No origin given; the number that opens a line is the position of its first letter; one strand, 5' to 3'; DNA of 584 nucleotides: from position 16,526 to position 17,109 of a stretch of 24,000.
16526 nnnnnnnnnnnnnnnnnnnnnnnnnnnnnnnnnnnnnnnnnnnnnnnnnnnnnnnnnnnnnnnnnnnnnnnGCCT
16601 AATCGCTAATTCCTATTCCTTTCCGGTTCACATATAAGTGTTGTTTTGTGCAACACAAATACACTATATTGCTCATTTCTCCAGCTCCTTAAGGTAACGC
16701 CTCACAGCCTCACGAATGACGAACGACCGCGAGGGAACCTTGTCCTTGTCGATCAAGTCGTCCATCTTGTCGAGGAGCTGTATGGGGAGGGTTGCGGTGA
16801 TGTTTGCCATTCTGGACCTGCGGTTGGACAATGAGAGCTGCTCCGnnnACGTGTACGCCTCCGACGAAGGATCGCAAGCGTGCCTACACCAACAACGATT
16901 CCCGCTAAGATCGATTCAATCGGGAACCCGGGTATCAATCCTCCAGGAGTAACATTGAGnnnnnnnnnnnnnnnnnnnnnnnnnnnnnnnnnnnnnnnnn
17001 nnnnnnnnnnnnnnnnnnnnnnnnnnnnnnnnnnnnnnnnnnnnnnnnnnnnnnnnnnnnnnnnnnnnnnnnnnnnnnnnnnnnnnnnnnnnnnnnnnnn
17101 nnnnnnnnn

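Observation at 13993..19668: Two tandem paralogous 14-blade beta-propeller proteins with S/T stalk and PGF-CTERM: candidate novel archaeal envelope or S-layer proteins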

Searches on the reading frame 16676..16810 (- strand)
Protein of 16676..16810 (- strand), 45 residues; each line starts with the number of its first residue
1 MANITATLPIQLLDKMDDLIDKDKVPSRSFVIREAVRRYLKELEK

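Call 74: search_protein_families(library=pfam, proteins=[window:16676-16810:-], max_evalue=0.01)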
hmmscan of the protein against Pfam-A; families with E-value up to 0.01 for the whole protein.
seq(45 aa): 1 family
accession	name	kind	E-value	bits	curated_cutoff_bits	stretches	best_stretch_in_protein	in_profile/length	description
PF01402.27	RHH_1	-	4.1e-06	27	20.5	1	4-41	2-38/39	Ribbon-helix-helix protein, copG family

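Call 86: find_homologous_proteins(query=window:16676-16810:-, max_evalue=0.01)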
Query seq(45 aa) (45 aa): 210 proteins with E <= 0.01 among 210 candidates; the best 120 are listed.
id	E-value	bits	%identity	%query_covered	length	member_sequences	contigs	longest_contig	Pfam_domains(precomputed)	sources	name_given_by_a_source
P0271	8.1e-20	85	100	100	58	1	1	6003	PF01402.28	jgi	jgi:metal-responsive CopG/Arc/MetJ family transcriptional regulator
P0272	1.3e-19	85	98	100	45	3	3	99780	PF01402.28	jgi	jgi:metal-responsive CopG/Arc/MetJ family transcriptional regulator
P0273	1.6e-19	84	98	100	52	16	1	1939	PF01402.28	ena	-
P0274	2.2e-19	84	98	100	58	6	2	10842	PF01402.28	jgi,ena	jgi:metal-responsive CopG/Arc/MetJ family transcriptional regulator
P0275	2.3e-19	84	98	100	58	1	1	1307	PF01402.28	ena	-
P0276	2.7e-19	84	96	100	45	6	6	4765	PF01402.28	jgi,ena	-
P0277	5.9e-19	83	96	100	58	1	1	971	PF01402.28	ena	-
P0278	6.3e-19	82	96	100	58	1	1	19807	PF01402.28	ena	-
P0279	6.4e-19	82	96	100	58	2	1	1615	PF01402.28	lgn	-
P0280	6.5e-19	82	96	100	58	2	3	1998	PF01402.28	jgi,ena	-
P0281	6.5e-19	82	96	100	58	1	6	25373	PF01402.28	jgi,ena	-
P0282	6.5e-19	82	96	100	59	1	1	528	PF01402.28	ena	-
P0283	6.5e-19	82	96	100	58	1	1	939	PF01402.28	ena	-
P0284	6.6e-19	82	96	100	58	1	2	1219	PF01402.28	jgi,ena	-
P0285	6.7e-19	82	96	100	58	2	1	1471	PF01402.28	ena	-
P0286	6.7e-19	82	96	100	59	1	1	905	PF01402.28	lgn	-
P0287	8.9e-19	82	96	100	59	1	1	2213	PF01402.28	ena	-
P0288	9.0e-19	82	96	100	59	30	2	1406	PF01402.28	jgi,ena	jgi:metal-responsive CopG/Arc/MetJ family transcriptional regulator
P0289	1.1e-18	82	96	100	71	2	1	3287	PF01402.28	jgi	jgi:hypothetical protein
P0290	1.8e-18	81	93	100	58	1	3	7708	PF01402.28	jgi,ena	-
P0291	1.8e-18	81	93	100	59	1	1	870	PF01402.28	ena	-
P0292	1.9e-18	81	93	100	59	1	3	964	PF01402.28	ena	-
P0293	1.9e-18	81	93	100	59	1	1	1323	PF01402.28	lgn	-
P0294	1.9e-18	81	93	100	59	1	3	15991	PF01402.28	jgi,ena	jgi:metal-responsive CopG/Arc/MetJ family transcriptional regulator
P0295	1.9e-18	81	93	100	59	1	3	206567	PF01402.28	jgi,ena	-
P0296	1.9e-18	81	93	100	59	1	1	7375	PF01402.28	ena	-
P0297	1.9e-18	81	93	100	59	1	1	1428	PF01402.28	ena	-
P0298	1.9e-18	81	93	100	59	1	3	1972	PF01402.28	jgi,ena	-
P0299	1.9e-18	81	93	100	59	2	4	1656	PF01402.28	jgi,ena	-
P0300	2.0e-18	81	93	100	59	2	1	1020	PF01402.28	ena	-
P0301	2.5e-18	81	93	100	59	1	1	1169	PF01402.28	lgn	-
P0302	2.6e-18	81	93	100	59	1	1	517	PF01402.28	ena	-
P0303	2.6e-18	81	93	100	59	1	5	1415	PF01402.28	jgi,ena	-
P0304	2.6e-18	81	93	100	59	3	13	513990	PF01402.28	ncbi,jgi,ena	jgi:metal-responsive CopG/Arc/MetJ family transcriptional regulator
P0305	2.6e-18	81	93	100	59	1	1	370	PF01402.28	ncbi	-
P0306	2.6e-18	81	91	100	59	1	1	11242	PF01402.28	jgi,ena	jgi:metal-responsive CopG/Arc/MetJ family transcriptional regulator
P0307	2.6e-18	81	93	100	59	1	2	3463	PF01402.28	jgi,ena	jgi:metal-responsive CopG/Arc/MetJ family transcriptional regulator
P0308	2.7e-18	81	93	100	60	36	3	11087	PF01402.28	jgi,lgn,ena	-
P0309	2.7e-18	81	93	100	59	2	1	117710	PF01402.28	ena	-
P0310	3.4e-18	80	91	100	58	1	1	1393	PF01402.28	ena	-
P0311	3.5e-18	80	91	100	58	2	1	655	PF01402.28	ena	-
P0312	3.8e-18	80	91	100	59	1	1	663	PF01402.28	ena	-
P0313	7.3e-18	79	91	100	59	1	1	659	PF01402.28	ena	-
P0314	9.7e-18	79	89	100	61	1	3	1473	PF01402.28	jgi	jgi:metal-responsive CopG/Arc/MetJ family transcriptional regulator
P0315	9.8e-18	79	91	100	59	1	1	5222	PF01402.28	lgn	-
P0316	9.9e-18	79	89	100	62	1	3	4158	PF01402.28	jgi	jgi:metal-responsive CopG/Arc/MetJ family transcriptional regulator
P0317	9.9e-18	79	91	100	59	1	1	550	PF01402.28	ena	-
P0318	1.0e-17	79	91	100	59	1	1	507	PF01402.28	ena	-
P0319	1.6e-17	78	89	100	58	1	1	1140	PF01402.28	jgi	-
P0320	1.9e-17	78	89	100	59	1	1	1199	PF01402.28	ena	-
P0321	2.1e-17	78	87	100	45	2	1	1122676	PF01402.28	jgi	jgi:metal-responsive CopG/Arc/MetJ family transcriptional regulator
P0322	2.1e-17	78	89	100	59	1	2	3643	PF01402.28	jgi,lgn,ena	-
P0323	3.7e-17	77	84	100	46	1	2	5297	PF01402.28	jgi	jgi:metal-responsive CopG/Arc/MetJ family transcriptional regulator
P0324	3.8e-17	77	89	100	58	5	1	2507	PF01402.28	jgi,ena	jgi:metal-responsive CopG/Arc/MetJ family transcriptional regulator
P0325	3.8e-17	77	89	100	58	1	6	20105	PF01402.28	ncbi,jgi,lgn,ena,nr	ncbi:MAG TPA: ribbon-helix-helix domain-containing protein [Candidatus Acidoferrales bacterium]|nr:r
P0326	3.9e-17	77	89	100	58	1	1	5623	PF01402.28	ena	-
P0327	4.0e-17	77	89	100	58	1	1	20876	PF01402.28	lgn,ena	-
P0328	4.0e-17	77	89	100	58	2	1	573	PF01402.28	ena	-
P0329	4.0e-17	77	89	100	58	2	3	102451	PF01402.28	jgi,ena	-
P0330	1.7e-16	75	84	100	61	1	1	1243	PF01402.28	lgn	-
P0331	2.2e-16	75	82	100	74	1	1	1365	PF01402.28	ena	-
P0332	2.4e-16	75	82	100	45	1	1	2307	PF01402.28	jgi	-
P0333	3.7e-16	74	82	100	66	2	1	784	PF01402.28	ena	-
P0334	3.8e-16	74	87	100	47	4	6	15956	PF01402.28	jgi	jgi:metal-responsive CopG/Arc/MetJ family transcriptional regulator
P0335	3.9e-16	74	80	100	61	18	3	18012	PF01402.28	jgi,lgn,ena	-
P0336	4.0e-16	74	80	100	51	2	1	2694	PF01402.28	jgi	-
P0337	4.6e-16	74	82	100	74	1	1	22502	PF01402.28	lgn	-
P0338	4.8e-16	74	80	100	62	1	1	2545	PF01402.28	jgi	jgi:metal-responsive CopG/Arc/MetJ family transcriptional regulator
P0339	4.9e-16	74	78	100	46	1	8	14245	PF01402.28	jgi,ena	jgi:metal-responsive CopG/Arc/MetJ family transcriptional regulator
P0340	4.9e-16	74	80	100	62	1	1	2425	PF01402.28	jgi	jgi:metal-responsive CopG/Arc/MetJ family transcriptional regulator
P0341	5.0e-16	74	82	98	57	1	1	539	PF01402.28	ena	-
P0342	5.8e-16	73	82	100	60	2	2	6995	PF01402.28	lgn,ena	-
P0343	6.6e-16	73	80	100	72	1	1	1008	PF01402.28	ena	-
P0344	7.1e-16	73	80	100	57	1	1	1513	PF01402.28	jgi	jgi:metal-responsive CopG/Arc/MetJ family transcriptional regulator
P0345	7.1e-16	73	80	100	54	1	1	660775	PF01402.28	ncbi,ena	-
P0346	7.3e-16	73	80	100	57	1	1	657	PF01402.28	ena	-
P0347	7.6e-16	73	80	100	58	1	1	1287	PF01402.28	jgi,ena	-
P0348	7.6e-16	73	80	100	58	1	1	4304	PF01402.28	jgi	jgi:metal-responsive CopG/Arc/MetJ family transcriptional regulator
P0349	7.9e-16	73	87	100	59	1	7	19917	PF01402.28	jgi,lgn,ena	-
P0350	8.0e-16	73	78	100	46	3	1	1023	PF01402.28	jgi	-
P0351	8.0e-16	73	80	100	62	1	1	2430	PF01402.28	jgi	-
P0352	8.4e-16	73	78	100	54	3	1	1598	PF01402.28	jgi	-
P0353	8.8e-16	73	80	100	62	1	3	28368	PF01402.28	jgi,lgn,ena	jgi:metal-responsive CopG/Arc/MetJ family transcriptional regulator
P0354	8.9e-16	73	80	100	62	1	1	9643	PF01402.28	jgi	jgi:metal-responsive CopG/Arc/MetJ family transcriptional regulator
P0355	8.9e-16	73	80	100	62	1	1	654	PF01402.28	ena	-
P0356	9.0e-16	73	80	100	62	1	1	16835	PF01402.28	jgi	jgi:metal-responsive CopG/Arc/MetJ family transcriptional regulator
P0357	9.0e-16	73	80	100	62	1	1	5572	PF01402.28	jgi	jgi:metal-responsive CopG/Arc/MetJ family transcriptional regulator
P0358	9.2e-16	73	80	100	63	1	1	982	PF01402.28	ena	-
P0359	9.2e-16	73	80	100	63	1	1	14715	PF01402.28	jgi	jgi:metal-responsive CopG/Arc/MetJ family transcriptional regulator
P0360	9.3e-16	73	80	100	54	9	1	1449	PF01402.28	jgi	jgi:metal-responsive CopG/Arc/MetJ family transcriptional regulator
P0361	9.3e-16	73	78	100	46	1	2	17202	PF01402.28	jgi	jgi:metal-responsive CopG/Arc/MetJ family transcriptional regulator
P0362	9.3e-16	73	84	98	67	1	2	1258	PF01402.28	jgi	jgi:metal-responsive CopG/Arc/MetJ family transcriptional regulator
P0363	9.5e-16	73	80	100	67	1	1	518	PF01402.28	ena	-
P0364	9.9e-16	73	80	100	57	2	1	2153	PF01402.28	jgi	-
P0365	1.1e-15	73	78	100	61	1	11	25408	PF01402.28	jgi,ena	-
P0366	1.2e-15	73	80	100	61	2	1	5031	PF01402.28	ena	-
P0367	1.2e-15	72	78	100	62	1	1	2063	PF01402.28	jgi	-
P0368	1.3e-15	72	80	100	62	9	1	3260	PF01402.28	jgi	jgi:metal-responsive CopG/Arc/MetJ family transcriptional regulator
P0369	1.4e-15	72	78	100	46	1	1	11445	PF01402.28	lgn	-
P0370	1.4e-15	72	78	100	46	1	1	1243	PF01402.28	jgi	jgi:metal-responsive CopG/Arc/MetJ family transcriptional regulator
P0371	1.5e-15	72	80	100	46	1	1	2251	PF01402.28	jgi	jgi:metal-responsive CopG/Arc/MetJ family transcriptional regulator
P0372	1.5e-15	72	78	100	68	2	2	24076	PF01402.28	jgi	-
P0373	1.6e-15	72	78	100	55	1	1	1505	PF01402.28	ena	-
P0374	1.7e-15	72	80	100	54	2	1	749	PF01402.28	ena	-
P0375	1.8e-15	72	78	100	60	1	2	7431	PF01402.28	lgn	-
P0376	1.9e-15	72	78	100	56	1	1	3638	PF01402.28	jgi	jgi:metal-responsive CopG/Arc/MetJ family transcriptional regulator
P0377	1.9e-15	72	80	100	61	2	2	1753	PF01402.28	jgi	-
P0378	2.2e-15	72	78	100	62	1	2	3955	PF01402.28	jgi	-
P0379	2.2e-15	72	84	100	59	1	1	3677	PF01402.28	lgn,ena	-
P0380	2.2e-15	72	80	100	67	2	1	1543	PF01402.28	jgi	-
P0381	2.3e-15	72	78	100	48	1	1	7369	PF01402.28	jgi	jgi:metal-responsive CopG/Arc/MetJ family transcriptional regulator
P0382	2.4e-15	72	78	100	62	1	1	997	PF01402.28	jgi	jgi:metal-responsive CopG/Arc/MetJ family transcriptional regulator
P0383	2.6e-15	71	80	100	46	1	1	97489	PF01402.28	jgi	jgi:metal-responsive CopG/Arc/MetJ family transcriptional regulator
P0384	2.7e-15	71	73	100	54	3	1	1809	PF01402.28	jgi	jgi:metal-responsive CopG/Arc/MetJ family transcriptional regulator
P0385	3.0e-15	71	78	100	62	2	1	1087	PF01402.28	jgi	jgi:metal-responsive CopG/Arc/MetJ family transcriptional regulator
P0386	3.4e-15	71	82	98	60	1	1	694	PF01402.28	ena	-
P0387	3.4e-15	71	78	100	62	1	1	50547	PF01402.28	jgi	jgi:metal-responsive CopG/Arc/MetJ family transcriptional regulator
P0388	3.9e-15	71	80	98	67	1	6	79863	PF01402.28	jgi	jgi:metal-responsive CopG/Arc/MetJ family transcriptional regulator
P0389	4.5e-15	71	80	98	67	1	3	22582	PF01402.28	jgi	jgi:metal-responsive CopG/Arc/MetJ family transcriptional regulator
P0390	4.9e-15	71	82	98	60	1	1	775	PF01402.28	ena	-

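Call 87: find_encoding_contigs(protein=P0345, flank=5000, max_places=2)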
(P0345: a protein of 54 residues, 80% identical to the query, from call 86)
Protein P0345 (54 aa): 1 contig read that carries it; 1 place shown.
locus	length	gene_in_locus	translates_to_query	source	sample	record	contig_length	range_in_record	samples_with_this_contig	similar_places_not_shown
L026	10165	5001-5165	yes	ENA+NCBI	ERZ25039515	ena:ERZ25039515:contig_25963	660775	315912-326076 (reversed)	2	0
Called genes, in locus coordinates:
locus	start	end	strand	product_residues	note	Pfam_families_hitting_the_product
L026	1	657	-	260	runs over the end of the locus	PF00731:AIRC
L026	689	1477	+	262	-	PF02540:NAD_synthase, PF00733:Asn_synthase (weak), PF06508:QueC (weak)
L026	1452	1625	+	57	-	-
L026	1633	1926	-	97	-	-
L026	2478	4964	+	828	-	-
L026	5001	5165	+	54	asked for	PF01402:RHH_1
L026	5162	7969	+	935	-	PF14870:PSII_BNR (weak)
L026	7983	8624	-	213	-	-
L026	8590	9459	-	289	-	-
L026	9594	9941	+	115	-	-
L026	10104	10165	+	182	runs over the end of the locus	PF00801:PKD (weak), PF18911:PKD_4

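Call 88: find_encoding_contigs(protein=P0321, flank=5000, max_places=2)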
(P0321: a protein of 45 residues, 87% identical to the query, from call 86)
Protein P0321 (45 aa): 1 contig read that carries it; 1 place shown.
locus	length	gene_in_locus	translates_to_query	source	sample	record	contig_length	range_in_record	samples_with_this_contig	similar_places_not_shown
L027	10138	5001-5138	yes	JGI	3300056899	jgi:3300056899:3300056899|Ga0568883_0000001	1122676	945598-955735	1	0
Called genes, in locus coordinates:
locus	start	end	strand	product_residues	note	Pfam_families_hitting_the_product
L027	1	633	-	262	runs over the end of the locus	PF00731:AIRC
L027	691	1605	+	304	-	PF00733:Asn_synthase, PF02540:NAD_synthase, PF06508:QueC (weak)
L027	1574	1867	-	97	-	PF02597:ThiS (weak)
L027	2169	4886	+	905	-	-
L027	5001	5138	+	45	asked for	PF01402:RHH_1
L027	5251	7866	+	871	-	PF14870:PSII_BNR (weak)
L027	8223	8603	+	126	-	PF00801:PKD (weak), PF18911:PKD_4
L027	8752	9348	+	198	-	PF00352:TBP, PF11858:DUF3378 (faint), PF00352:TBP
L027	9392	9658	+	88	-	PF01037:AsnC_trans_reg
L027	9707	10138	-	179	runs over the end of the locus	PF10502:Peptidase_S26 (weak)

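Call 89: find_encoding_contigs(protein=P0383, flank=5000, max_places=2)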
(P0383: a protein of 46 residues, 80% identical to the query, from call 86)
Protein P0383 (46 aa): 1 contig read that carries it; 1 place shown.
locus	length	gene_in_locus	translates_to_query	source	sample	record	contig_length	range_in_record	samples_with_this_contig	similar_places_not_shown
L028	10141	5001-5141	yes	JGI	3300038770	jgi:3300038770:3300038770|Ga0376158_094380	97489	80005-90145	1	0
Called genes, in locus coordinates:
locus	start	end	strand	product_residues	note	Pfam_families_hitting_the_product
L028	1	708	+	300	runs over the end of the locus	PF00733:Asn_synthase, PF02540:NAD_synthase, PF06508:QueC (faint)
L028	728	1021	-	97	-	-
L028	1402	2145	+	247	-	-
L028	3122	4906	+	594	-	-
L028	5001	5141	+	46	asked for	PF01402:RHH_1 (weak)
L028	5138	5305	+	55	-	-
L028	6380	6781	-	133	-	-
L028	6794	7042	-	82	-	-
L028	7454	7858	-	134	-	-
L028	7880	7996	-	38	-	-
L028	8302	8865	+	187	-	PF18911:PKD_4 (weak)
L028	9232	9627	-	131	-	PF01850:PIN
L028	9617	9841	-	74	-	PF04014:MazE_antitoxin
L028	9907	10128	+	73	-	-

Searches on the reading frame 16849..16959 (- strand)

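Call 41: search_protein_families(library=ncbifam, proteins=[window:16849-16959:-], max_evalue=10)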
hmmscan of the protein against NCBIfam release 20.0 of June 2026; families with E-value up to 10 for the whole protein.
seq(37 aa): 3 families
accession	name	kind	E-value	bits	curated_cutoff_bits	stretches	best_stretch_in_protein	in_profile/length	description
NF033507.3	Loki-CTERM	subfamily_domain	1.3e-08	34.8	19.9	1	9-36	1-26/27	Loki-CTERM sorting domain-containing protein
TIGR03901.2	MYXO-CTERM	domain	0.63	10.5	20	1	19-35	18-33/34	MYXO-CTERM sorting domain-containing protein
NF045529.2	Heimdall-CTERM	domain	0.65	10.5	24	1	9-35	2-25/26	Heimdall-CTERM domain-containing surface protein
